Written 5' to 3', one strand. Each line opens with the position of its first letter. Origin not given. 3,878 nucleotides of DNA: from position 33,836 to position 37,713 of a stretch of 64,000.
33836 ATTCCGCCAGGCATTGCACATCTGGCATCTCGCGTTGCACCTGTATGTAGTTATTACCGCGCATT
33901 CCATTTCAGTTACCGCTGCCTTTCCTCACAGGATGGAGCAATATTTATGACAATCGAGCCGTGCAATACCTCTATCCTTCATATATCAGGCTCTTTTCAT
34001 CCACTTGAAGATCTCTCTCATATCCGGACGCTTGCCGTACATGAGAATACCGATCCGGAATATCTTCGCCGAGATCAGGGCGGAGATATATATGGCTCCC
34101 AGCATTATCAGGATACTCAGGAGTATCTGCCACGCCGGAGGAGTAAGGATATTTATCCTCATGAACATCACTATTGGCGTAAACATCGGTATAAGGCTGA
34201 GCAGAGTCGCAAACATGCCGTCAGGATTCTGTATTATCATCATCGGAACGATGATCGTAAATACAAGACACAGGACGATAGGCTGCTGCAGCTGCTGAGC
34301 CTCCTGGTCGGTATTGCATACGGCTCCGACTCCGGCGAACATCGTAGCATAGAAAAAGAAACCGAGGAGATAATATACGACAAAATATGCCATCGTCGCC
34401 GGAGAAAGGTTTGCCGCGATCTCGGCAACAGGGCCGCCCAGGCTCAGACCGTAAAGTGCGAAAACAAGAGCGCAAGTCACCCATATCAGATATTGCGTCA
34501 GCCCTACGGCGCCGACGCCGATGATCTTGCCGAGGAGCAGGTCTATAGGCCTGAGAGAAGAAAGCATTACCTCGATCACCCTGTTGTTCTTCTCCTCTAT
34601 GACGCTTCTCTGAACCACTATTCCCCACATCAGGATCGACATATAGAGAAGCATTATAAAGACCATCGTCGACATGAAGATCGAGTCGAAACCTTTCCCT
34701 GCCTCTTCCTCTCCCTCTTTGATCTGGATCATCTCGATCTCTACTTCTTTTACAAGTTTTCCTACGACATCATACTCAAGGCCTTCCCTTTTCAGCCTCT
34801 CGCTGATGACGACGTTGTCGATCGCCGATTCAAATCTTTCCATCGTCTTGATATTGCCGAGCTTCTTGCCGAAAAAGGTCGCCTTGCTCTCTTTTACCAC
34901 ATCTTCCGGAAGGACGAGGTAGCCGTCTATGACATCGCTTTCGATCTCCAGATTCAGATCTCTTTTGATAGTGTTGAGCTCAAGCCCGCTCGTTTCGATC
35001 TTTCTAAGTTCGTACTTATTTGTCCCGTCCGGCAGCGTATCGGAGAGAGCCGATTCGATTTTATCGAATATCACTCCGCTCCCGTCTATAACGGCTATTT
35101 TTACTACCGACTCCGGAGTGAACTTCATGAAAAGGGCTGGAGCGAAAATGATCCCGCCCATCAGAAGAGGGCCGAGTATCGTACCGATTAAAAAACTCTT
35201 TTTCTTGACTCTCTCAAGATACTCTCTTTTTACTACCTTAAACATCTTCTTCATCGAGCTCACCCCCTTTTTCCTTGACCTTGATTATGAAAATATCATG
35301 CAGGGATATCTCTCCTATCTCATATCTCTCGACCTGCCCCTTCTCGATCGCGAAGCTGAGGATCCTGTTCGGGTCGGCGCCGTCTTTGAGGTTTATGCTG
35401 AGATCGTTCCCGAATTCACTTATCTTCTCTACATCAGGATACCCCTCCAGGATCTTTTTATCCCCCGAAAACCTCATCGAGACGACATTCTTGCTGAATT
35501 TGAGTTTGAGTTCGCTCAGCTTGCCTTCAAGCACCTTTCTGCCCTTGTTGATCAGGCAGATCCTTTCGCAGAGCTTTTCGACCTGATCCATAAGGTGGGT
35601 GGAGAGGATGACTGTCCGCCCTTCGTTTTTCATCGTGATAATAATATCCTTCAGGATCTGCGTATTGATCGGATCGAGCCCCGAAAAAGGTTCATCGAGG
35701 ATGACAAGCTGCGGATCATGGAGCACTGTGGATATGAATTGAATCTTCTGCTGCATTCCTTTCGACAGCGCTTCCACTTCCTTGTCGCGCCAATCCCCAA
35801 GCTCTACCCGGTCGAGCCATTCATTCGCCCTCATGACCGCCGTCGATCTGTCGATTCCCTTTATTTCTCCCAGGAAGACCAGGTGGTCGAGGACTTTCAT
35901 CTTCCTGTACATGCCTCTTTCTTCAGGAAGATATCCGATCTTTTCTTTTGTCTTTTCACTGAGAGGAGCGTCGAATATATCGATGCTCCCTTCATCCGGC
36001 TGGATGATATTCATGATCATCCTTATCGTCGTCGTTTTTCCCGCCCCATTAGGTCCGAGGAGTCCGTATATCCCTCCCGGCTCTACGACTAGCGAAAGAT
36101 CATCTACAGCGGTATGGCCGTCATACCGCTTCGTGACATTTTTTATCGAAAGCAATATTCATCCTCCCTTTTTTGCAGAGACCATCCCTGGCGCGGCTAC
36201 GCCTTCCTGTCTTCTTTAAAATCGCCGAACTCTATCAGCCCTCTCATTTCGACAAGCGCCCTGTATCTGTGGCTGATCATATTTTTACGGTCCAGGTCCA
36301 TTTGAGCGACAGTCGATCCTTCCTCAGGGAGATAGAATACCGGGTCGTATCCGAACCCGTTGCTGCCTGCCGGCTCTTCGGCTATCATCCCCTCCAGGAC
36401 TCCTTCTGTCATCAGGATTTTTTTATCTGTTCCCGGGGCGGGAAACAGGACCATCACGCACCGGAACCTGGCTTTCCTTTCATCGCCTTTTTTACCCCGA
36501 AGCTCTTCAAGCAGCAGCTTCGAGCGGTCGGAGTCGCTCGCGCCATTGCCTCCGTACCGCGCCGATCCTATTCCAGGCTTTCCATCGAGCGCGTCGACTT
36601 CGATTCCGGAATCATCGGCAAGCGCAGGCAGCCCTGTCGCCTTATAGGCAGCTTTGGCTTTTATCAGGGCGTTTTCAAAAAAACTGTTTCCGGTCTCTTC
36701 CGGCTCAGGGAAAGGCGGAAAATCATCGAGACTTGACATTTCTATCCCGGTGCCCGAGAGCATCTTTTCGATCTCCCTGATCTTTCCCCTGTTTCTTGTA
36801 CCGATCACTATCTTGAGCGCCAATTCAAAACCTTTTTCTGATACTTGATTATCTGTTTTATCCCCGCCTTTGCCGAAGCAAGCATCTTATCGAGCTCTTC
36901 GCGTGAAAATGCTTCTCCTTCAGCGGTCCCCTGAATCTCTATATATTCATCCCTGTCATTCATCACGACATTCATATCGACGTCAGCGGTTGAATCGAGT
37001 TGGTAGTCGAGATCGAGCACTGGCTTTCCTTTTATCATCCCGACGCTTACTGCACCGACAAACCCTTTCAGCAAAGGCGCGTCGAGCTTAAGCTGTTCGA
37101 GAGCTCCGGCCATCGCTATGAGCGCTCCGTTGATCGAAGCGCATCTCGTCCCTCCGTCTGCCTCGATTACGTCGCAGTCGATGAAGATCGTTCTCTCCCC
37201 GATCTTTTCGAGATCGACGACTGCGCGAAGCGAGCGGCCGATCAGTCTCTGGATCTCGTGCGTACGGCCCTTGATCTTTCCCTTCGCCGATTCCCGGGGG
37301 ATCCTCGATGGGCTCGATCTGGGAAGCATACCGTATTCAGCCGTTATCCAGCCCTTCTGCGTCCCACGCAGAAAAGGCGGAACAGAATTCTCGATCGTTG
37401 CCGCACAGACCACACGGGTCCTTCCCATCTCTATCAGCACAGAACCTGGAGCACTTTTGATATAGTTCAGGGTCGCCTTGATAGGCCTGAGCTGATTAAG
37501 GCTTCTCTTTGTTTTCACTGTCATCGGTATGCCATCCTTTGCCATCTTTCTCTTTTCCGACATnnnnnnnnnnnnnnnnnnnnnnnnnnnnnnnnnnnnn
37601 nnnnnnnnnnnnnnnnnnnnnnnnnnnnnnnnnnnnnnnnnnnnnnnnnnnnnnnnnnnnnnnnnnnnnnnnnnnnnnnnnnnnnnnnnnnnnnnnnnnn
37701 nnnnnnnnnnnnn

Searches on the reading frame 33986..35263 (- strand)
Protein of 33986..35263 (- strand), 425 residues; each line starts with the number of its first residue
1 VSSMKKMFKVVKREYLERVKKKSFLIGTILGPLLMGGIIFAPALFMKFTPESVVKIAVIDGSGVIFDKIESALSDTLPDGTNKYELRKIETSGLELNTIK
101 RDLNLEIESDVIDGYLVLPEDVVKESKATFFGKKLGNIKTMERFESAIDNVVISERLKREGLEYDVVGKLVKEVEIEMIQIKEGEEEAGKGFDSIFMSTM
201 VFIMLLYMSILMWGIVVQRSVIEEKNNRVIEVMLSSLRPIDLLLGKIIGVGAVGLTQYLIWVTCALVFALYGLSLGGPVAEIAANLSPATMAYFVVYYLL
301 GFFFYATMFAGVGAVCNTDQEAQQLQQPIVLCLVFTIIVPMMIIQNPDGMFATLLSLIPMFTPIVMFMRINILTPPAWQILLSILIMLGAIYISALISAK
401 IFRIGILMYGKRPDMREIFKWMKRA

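Call 43: search_protein_families(library=ncbifam, proteins=[window:33986-35263:-], max_evalue=0.00001)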
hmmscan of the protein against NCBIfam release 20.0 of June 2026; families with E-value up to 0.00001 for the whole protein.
window:33986-35263:- (425 aa): 1 family
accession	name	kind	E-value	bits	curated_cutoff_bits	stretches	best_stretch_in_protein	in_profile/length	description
NF041647.1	ABC_perm_CPBP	equivalog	2.2e-09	36.6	435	1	6-413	4-403/636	ABC transporter permease subunit/CPBP intramembrane protease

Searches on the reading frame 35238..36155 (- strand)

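Call 69: search_protein_families(library=pfam, proteins=[window:35238-36155:-], max_evalue=0.00001)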
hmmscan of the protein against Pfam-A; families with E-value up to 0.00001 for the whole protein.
window:35238-36155:- (305 aa): 3 families
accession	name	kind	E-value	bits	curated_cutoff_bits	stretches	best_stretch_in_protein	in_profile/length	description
PF00005.33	ABC_tran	-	8.5e-29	101.3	25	1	18-157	2-136/137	ABC transporter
PF13732.12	DrrA1-3_C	-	2e-15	57.7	27.4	1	211-293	1-81/81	ATP-binding protein DrrA1-3-like, C-terminal domain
PF13304.12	AAA_21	-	6.9e-14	53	27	1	129-187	237-298/304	AAA domain, putative AbiEii toxin, Type IV TA system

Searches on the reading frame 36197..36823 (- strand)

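Call 70: search_protein_families(library=pfam, proteins=[window:36197-36823:-], max_evalue=0.00001)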
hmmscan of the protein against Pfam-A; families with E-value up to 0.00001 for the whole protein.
window:36197-36823:- (208 aa): 1 family
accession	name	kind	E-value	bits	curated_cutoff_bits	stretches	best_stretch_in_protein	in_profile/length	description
PF01725.21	Ham1p_like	-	3e-63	213.5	22.5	1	5-194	1-184/186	Ham1 family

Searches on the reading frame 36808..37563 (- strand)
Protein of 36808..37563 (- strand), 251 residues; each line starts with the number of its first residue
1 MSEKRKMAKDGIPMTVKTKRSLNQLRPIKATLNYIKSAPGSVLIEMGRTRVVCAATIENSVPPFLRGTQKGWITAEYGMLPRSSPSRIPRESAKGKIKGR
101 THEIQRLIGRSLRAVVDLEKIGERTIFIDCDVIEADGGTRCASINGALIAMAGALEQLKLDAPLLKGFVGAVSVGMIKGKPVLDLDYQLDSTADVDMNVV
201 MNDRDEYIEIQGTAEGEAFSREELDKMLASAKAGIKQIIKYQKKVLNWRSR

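Call 69: search_protein_families(library=pfam, proteins=[window:36808-37563:-], max_evalue=0.00001)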
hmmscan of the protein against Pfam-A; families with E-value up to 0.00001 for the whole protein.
window:36808-37563:- (251 aa): 2 families
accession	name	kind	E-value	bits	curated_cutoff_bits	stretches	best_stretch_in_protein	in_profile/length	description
PF01138.27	RNase_PH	-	6.4e-28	98.2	25.5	1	24-152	1-125/130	3' exoribonuclease family, domain 1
PF03725.20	RNase_PH_C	-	2e-13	50.5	20.8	1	167-233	1-66/67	3' exoribonuclease family, domain 2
